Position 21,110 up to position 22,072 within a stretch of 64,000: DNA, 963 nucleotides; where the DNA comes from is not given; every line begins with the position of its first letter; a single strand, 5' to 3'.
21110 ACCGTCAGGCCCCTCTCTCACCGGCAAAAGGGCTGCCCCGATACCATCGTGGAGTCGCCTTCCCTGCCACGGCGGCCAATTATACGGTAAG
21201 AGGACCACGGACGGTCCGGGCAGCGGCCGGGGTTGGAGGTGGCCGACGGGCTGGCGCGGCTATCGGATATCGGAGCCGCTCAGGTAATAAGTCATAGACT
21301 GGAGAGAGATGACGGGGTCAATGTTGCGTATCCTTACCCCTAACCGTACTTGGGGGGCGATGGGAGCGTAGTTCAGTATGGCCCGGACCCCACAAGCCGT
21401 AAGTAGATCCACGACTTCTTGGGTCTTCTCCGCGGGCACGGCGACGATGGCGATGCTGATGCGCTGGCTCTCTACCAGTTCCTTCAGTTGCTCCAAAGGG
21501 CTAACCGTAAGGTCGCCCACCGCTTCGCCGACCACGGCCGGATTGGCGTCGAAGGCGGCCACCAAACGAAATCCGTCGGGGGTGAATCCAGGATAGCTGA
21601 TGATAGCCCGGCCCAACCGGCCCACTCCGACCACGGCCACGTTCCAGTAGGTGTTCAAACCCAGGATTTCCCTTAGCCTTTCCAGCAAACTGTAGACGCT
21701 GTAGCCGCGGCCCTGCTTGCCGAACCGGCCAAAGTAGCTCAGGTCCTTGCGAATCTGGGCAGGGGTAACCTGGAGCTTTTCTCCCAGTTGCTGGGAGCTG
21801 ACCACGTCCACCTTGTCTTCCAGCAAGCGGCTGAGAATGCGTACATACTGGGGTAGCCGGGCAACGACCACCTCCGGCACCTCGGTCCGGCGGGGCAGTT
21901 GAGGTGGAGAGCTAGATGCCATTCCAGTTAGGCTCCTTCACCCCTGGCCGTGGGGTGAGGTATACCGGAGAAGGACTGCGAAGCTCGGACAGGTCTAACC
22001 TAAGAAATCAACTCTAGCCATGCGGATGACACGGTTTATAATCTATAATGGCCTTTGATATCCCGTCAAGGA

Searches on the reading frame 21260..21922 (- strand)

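Call 53: search_protein_families(library=pfam, proteins=[window:21260-21922:-], max_evalue=0.00001)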
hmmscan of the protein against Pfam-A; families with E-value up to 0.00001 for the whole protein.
window:21260-21922:- (220 aa): 3 families
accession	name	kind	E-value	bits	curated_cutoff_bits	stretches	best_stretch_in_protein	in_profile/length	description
PF06971.19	Put_DNA-bind_N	-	4.1e-19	68.9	27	1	14-62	1-49/49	Putative DNA-binding protein N-terminus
PF02629.25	CoA_binding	-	5.1e-17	62.9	22.3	1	93-187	4-96/97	CoA binding domain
PF01408.29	GFO_IDH_MocA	-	8.5e-08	33.4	24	1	94-191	2-98/120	Oxidoreductase family, NAD-binding Rossmann fold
